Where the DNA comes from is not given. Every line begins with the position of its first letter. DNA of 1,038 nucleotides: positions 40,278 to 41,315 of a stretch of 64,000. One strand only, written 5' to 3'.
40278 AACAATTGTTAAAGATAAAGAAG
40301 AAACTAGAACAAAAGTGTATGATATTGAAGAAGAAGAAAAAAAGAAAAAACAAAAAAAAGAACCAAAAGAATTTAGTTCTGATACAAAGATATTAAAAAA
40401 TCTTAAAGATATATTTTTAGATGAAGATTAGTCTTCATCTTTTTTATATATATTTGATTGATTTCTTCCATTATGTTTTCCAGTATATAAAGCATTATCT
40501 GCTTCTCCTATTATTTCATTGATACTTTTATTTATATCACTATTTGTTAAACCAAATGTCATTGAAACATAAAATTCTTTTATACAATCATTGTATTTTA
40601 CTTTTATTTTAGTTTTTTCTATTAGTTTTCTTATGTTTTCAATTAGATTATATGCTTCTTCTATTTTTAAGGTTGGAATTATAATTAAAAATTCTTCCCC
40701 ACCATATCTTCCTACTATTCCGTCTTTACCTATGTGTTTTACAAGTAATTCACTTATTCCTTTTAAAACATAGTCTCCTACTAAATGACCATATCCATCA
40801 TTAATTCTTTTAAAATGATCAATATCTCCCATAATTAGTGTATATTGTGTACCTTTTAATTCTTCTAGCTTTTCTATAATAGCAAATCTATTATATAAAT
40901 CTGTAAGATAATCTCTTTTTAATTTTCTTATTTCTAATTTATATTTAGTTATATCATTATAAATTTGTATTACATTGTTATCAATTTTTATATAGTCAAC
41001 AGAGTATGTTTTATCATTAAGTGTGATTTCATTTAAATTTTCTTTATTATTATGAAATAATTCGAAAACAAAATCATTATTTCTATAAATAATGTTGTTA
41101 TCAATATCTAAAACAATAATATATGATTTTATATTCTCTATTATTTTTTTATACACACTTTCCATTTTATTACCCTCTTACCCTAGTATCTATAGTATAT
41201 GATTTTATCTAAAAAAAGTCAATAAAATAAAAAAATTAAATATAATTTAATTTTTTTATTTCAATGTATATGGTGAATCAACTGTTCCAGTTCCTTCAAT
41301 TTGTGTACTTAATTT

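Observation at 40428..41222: A standalone GGDEF diguanylate cyclase with a strong promoter is embedded between two pilin-like genes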

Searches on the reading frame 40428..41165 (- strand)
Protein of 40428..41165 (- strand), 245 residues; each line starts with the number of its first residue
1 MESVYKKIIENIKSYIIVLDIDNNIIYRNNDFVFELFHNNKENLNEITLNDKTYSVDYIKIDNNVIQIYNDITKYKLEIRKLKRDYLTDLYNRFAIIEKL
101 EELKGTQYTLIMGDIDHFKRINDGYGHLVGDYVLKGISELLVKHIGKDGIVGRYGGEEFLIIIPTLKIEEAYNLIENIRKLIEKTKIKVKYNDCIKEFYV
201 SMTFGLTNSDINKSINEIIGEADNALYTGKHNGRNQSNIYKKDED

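Call 5: search_protein_families(library=pfam, proteins=[window:40428-41165:-], max_evalue=0.01)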
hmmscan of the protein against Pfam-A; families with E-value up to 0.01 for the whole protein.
window:40428-41165:- (245 aa): 1 family
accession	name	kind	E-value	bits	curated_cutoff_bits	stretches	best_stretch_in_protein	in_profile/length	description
PF00990.26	GGDEF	-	1.7e-36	125.8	23.8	1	84-236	3-161/161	Diguanylate cyclase, GGDEF domain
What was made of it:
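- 40428..41165 (-): Gene for the 245-aa PAS-like-GGDEF protein (predicted diguanylate cyclase). Pfam GGDEF E 1.7e-36 (call 5).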

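Call 6: search_protein_families(library=ncbifam, proteins=[window:40428-41165:-], max_evalue=0.01)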
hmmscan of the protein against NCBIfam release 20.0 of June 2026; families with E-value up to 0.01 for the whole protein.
window:40428-41165:- (245 aa): 21 families
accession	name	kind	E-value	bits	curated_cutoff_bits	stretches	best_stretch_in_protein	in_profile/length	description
NF007380.0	PRK09894.1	equivalog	2.2e-42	145.5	256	1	35-242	80-289/296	diguanylate cyclase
TIGR00254.1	GGDEF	domain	2.7e-37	128.1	37.4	1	84-238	7-165/168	diguanylate cyclase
NF038266.1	diguan_SiaD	equivalog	2.7e-36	125.2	290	1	83-236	95-251/252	biofilm regulation diguanylate cyclase SiaD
NF007135.0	PRK09581.1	equivalog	5.5e-33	114.5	474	1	69-237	277-452/457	PleD family two-component system response regulator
NF041606.1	dguan_cyc_DgcA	equivalog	5.5e-30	104.5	370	1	80-239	186-338/340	diguanylate cyclase DgcA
NF047654.1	DiguCycDgcRLepto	equivalog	2.6e-28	98.8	500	1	82-236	133-292/295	diguanylate cyclase DgcR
NF007423.1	PRK09966.1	equivalog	1.5e-26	93.3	325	1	80-230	237-390/390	diguanylate cyclase DgcN/YfiN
NF011955.1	PRK15426.1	equivalog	3.8e-26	91.4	408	1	84-238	400-559/564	cellulose biosynthesis regulator diguanylate cyclase DgcQ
NF047872.1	GGDEF_GdpS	equivalog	4.5e-25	88.6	400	1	66-236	174-346/355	GGDEF domain-containing protein GdpS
NF007298.0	PRK09776.1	equivalog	1.8e-23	82.4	1135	1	69-244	667-849/1111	diguanylate cyclase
NF051473.1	DigCycDgcsShew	equivalog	7e-22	78.1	400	1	60-238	113-289/291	diguanylate cyclase DgcS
NF007474.0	PRK10060.1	equivalog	7.2e-22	77.3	782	1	83-242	238-397/663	cyclic di-GMP phosphodiesterase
NF045675.1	PhdiestaseDibA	equivalog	8.9e-20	70.6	980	1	67-242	184-366/623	phosphodiesterase DibA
NF053781.1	cdiGMPphdstlr2612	equivalog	4.4e-18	64.4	1600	1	84-240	842-1002/1268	Tlr1612 family c-di-GMP phosphodiesterase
NF007599.0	PRK10245.1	equivalog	7.3e-17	60.9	402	1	83-238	211-368/371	diguanylate cyclase AdrA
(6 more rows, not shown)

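Call 11: find_homologous_proteins(query=window:40428-41165:-)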
Query window:40428-41165:- (245 aa): 6730 proteins with E <= 0.001 among 8000 candidates; the best 120 are listed.
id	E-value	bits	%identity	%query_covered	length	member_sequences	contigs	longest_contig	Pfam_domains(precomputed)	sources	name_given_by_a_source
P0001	5.6e-151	520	100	100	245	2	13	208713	PF00990.27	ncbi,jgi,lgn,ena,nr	ncbi:MAG: GGDEF domain-containing protein [Lactobacillales bacterium]|nr:GGDEF domain-containing pro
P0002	9.9e-131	453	85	100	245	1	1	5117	PF00990.27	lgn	-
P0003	9.1e-120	417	80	100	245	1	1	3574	PF00990.27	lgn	-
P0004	4.9e-110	386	74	100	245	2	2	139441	PF00990.27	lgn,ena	-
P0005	6.3e-110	385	74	100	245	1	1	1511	PF00990.27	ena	-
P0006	7.4e-110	385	74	100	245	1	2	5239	PF00990.27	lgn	-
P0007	5.8e-105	369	70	100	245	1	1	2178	PF00990.27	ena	-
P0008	5.7e-101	356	69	100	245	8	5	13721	PF00990.27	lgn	-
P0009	2.0e-99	351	69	98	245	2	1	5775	PF00990.27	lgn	-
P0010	5.4e-99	349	69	100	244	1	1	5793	PF00990.27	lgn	-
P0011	2.2e-98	347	69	100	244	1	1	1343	PF00990.27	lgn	-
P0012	7.9e-94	333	66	100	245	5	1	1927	PF00990.27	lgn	-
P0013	1.2e-72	263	58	98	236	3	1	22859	PF00990.27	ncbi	-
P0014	1.7e-71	259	63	76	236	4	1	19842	PF00990.27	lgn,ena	-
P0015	1.0e-69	254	56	100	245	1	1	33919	PF00990.27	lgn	-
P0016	2.8e-60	223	52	98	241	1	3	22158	PF00990.27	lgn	-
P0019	7.5e-33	133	45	77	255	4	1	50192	PF00990.27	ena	-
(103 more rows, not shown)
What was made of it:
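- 40428..41165 (-): 100% identical protein annotated by NCBI as 'GGDEF domain-containing protein [Lactobacillales bacterium]' (call 11).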

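Call 12: find_encoding_contigs(protein=P0001, flank=10000, max_places=4)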
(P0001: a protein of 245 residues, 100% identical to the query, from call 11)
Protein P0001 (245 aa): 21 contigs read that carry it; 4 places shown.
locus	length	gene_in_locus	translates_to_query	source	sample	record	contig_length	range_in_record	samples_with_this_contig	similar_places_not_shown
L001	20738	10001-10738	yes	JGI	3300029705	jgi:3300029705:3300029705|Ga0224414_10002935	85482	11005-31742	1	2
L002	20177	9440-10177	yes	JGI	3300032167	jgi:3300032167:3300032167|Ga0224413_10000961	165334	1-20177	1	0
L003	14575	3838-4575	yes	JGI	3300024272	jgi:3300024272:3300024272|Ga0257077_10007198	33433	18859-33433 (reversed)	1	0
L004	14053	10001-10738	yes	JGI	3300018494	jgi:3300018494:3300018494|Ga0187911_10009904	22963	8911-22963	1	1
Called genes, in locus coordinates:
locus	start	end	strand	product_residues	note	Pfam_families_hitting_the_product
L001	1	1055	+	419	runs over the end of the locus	-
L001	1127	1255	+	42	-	-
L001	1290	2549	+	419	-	PF01522:Polysacc_deac_1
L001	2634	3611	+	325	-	PF07963:N_methyl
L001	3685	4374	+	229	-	PF00899:ThiF, PF13241:NAD_binding_7 (weak), PF03435:Sacchrp_dh_NADP (faint)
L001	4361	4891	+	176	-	-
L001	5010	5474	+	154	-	PF02381:MraZ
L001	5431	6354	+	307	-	PF01795:Methyltransf_5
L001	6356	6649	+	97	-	-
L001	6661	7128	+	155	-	PF03717:PBP_dimer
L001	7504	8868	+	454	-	PF00905:Transpeptidase, PF03793:PASTA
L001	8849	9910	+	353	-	PF07963:N_methyl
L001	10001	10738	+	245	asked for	PF00990:GGDEF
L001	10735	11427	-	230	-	PF01066:CDP-OH_P_transf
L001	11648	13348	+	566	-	PF07963:N_methyl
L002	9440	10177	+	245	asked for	PF00990:GGDEF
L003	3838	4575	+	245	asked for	PF00990:GGDEF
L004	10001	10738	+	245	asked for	PF00990:GGDEF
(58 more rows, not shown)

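Call 13: find_encoding_contigs(protein=P0004, flank=10000, max_places=3)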
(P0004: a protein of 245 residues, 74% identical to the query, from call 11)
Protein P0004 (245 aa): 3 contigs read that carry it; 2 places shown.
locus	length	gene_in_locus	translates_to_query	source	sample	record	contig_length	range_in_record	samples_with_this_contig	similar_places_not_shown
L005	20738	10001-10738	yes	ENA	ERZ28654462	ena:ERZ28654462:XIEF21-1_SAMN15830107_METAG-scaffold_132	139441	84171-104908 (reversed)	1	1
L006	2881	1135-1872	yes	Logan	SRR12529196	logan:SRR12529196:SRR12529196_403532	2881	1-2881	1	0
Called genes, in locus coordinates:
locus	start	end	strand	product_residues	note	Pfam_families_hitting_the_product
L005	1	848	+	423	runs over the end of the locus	-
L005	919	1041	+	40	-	-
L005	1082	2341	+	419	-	PF01522:Polysacc_deac_1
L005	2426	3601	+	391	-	PF07963:N_methyl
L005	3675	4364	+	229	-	PF00899:ThiF, PF13241:NAD_binding_7 (weak)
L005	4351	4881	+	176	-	-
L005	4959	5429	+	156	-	PF02381:MraZ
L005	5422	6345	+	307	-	PF01795:Methyltransf_5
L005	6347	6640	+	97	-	-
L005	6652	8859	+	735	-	PF03717:PBP_dimer, PF00905:Transpeptidase, PF03793:PASTA (weak)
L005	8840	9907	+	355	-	PF07963:N_methyl (weak)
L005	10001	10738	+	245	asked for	PF00990:GGDEF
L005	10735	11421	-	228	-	PF01066:CDP-OH_P_transf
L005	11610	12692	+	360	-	PF03033:Glyco_transf_28, PF04101:Glyco_tran_28_C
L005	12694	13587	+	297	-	PF01565:FAD_binding_4, PF02873:MurB_C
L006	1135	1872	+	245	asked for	PF00990:GGDEF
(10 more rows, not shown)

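Call 14: find_encoding_contigs(protein=P0013, flank=10000, max_places=2)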
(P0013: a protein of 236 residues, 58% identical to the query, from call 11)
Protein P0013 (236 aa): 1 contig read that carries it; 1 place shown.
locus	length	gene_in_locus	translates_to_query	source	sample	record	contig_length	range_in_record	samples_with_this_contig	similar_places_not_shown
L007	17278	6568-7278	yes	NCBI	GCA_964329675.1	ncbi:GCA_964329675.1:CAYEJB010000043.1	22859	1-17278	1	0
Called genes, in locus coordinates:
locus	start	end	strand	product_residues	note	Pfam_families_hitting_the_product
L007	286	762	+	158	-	PF02381:MraZ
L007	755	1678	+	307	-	PF01795:Methyltransf_5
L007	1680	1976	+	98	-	PF04977:DivIC (weak)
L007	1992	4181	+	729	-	PF03717:PBP_dimer, PF00905:Transpeptidase, PF03793:PASTA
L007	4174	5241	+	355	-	PF07963:N_methyl (weak)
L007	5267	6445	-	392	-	PF12795:MscS_porin (faint), PF24568:CC_PcsB, PF01551:Peptidase_M23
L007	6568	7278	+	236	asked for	PF00990:GGDEF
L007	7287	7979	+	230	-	PF00702:Hydrolase (faint), PF08282:Hydrolase_3, PF05116:S6PP (weak), PF08282:Hydrolase_3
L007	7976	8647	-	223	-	PF01066:CDP-OH_P_transf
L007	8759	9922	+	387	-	PF03033:Glyco_transf_28, PF04101:Glyco_tran_28_C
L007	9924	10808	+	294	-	PF01565:FAD_binding_4, PF02873:MurB_C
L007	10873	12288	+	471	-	PF07963:N_methyl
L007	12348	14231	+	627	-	PF07963:N_methyl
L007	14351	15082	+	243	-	PF08478:POTRA_1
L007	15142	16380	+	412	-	PF11104:PilM_2 (faint), PF02491:SHS2_FTSA, PF14450:FtsA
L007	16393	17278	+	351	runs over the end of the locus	PF00091:Tubulin, PF12327:FtsZ_C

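Call 15: find_encoding_contigs(protein=P0015, flank=10000, max_places=2)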
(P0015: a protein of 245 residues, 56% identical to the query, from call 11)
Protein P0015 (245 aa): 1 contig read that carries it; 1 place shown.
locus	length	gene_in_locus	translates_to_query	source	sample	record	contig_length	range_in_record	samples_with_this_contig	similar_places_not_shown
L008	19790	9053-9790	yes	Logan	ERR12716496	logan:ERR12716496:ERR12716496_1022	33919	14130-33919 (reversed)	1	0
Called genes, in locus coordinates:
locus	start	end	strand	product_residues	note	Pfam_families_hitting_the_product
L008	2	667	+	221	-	?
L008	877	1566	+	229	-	PF00899:ThiF, PF03435:Sacchrp_dh_NADP (faint)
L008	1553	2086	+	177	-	-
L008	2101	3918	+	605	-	PF12810:ALK_LTK_GRD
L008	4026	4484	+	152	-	PF02381:MraZ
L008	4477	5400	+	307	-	PF01795:Methyltransf_5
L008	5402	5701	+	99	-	-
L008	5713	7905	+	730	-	PF03717:PBP_dimer, PF00905:Transpeptidase, PF03793:PASTA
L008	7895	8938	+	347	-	PF07963:N_methyl (weak)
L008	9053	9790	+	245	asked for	PF00990:GGDEF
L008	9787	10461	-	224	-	PF01066:CDP-OH_P_transf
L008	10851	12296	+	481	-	PF07728:AAA_5 (faint), PF00004:AAA, PF17866:AAA_lid_6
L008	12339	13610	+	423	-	PF13393:tRNA-synt_His, PF00587:tRNA-synt_2b, PF13393:tRNA-synt_His, PF03129:HGTP_anticodon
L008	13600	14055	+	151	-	-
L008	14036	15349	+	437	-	PF01336:tRNA_anti-codon, PF00152:tRNA-synt_2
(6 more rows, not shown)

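Call 16: find_encoding_contigs(protein=P0016, flank=10000, max_places=2)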
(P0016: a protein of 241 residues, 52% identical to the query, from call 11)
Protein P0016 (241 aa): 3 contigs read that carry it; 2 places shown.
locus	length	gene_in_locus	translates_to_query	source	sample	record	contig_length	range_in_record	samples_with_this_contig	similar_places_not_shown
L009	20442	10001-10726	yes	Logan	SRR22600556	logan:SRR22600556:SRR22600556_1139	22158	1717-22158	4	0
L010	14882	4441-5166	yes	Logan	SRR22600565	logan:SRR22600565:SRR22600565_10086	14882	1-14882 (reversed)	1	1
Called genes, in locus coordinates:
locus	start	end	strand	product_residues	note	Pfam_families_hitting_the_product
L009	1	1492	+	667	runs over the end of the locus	-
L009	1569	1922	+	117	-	-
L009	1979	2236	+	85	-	PF00085:Thioredoxin (weak)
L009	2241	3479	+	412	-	-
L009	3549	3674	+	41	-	-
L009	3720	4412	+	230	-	PF00899:ThiF, PF03435:Sacchrp_dh_NADP (faint)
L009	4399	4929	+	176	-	-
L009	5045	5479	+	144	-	PF02381:MraZ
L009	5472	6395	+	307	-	PF01795:Methyltransf_5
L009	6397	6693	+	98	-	PF04977:DivIC (weak)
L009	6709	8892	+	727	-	PF03717:PBP_dimer, PF00905:Transpeptidase, PF03793:PASTA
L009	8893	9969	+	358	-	PF07963:N_methyl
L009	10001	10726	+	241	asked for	PF00990:GGDEF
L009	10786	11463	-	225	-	PF01066:CDP-OH_P_transf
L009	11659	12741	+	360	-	PF03033:Glyco_transf_28, PF04101:Glyco_tran_28_C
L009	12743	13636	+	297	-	PF01565:FAD_binding_4, PF02873:MurB_C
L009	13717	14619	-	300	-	-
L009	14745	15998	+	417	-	PF07963:N_methyl (weak), PF12810:ALK_LTK_GRD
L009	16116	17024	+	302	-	PF13384:HTH_23 (faint), PF13936:HTH_38, PF01381:HTH_3 (faint)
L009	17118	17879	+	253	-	PF08478:POTRA_1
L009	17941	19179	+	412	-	PF11104:PilM_2 (faint), PF02491:SHS2_FTSA, PF14450:FtsA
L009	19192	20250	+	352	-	PF00091:Tubulin, PF12327:FtsZ_C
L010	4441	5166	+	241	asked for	PF00990:GGDEF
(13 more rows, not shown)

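Call 17: find_encoding_contigs(protein=P0019, flank=10000, max_places=2)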
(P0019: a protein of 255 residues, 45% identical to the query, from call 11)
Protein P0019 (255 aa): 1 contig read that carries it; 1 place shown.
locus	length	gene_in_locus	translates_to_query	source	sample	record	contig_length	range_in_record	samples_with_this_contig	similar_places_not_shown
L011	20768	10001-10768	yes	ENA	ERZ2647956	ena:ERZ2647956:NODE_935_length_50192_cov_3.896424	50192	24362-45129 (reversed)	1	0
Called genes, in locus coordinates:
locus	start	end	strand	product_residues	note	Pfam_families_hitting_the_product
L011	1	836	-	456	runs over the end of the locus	PF28494:GlyRS_ins_1 (weak), PF00587:tRNA-synt_2b, PF03129:HGTP_anticodon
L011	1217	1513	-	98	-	PF13958:ToxN_toxin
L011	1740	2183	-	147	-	PF02681:DUF212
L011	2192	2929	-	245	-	PF11967:RecO_N, PF02565:RecO_C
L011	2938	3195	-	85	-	PF07866:DUF1653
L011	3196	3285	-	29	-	-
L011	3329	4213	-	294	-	PF00009:GTP_EFTU, PF00350:Dynamin_N (faint), PF01926:MMR_HSR1, PF02421:FeoB_N, PF03193:RsgA_GTPase (faint), PF04548:AIG1 (weak), PF10662:PduV-EutP (faint), PF07650:KH_2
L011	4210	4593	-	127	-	PF00383:dCMP_cyt_deam_1, PF08211:dCMP_cyt_deam_2 (weak)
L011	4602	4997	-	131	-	PF01219:DAGK_prokar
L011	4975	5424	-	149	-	PF02130:YbeY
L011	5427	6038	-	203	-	PF04892:VanZ-LLP1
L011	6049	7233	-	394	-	PF06898:YqfD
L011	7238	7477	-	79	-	PF07873:YabP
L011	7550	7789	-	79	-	-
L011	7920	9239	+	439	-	PF08245:Mur_ligase_M, PF08353:MurT_C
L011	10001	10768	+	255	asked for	PF00990:GGDEF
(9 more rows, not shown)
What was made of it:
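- A 45%-identical homologue in another lineage follows murT-gatD, the peptidoglycan amidation genes (call 17).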

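Call 18: find_related_loci(query=window:40428-41165:-, collection=genome_contigs, flank=10000)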
Query window:40428-41165:- (245 aa) in genome_contigs; peptide patterns used: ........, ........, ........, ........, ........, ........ (x = any residue, [..] = any of these).
529 stretches matched a pattern; 296 encode a relative of the query (tblastn E <= 1e-3); the best 80 are kept; 80 distinct loci.
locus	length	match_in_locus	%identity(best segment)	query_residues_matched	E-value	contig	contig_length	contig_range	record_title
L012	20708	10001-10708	58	1-240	2e-77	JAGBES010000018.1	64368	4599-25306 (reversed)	MAG: Bacilli bacterium isolate RGIG9051 Water_deer_Rectum-4__c1549, whole genome shotgun sequence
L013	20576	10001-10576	45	52-240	3e-37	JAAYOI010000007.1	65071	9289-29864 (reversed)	MAG: Mollicutes bacterium isolate AS21ysBPME_343 12125_AS21, whole genome shotgun sequence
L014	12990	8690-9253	39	54-239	2e-35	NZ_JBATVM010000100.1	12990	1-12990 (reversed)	MAG: Psychrilyobacter sp. isolate MFD12164_ilm_asm_bin11 k127_45029, whole genome shotgun sequence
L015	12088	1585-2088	42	79-243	1e-34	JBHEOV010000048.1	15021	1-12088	MAG: Halanaerobium sp. isolate S6_bin.50.strict S6_NODE_48, whole genome shotgun sequence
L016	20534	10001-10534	45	66-239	6e-35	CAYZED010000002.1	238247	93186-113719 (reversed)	MAG TPA_asm: uncultured Clostridiaceae bacterium isolate binchicken_co113_3 genome assembly, contig: NODE_20_length_2382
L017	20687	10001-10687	36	3-245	9e-35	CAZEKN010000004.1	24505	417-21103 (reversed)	MAG TPA_asm: uncultured Desulfatibacillum sp. isolate binchicken_co234_292 genome assembly, contig: NODE_947_length_2450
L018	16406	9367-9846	43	83-240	3e-34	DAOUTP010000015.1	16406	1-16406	MAG TPA_asm: Candidatus Cloacimonadota bacterium isolate CSMAG_800 CSMAG_800_k141_346910_length_16406_cov_15.3316, whole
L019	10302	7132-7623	42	83-244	2e-34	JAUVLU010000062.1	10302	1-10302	MAG: Candidatus Cloacimonadota bacterium isolate CSMAG_514 CSMAG_514_k141_496349_length_10302_cov_118.0000, whole genome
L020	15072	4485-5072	35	45-236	6e-34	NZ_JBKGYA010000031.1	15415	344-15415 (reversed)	MAG: Thiohalospira sp. isolate C1M08_16 NODE_2267_length_15415_cov_5.571615, whole genome shotgun sequence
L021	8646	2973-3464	41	83-244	3e-33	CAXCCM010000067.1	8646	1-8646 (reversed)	MAG TPA_asm: uncultured bacterium isolate SRR3724644_metabat2_40 genome assembly, contig: ERZ4200978.2651, whole genome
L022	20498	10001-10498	43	72-236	3e-33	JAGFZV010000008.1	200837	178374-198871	MAG: Bacillota bacterium isolate CTSoil_073 scaffold_57, whole genome shotgun sequence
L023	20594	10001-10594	35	57-245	5e-33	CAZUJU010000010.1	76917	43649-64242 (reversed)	MAG TPA_asm: uncultured Thiotrichales bacterium isolate SRP072547_co1_8 genome assembly, contig: NODE_227_length_76917_c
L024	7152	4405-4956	41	54-235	1e-32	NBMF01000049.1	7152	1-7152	MAG: Fusobacteriia bacterium 4572_74 ex4572_74_scaffold_8585, whole genome shotgun sequence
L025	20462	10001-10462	41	85-236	1e-32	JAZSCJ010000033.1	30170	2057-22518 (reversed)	MAG: Oscillospiraceae bacterium isolate T1900044916_TS20190382.MAGScoT_cleanbin_000037 SGB_3337_k141_1419061, whole geno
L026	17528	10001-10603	36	40-236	5e-32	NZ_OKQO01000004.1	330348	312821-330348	Neobittarella massiliensis (ex Bilen et al. 2018) strain Marseille-P4047, whole genome shotgun sequence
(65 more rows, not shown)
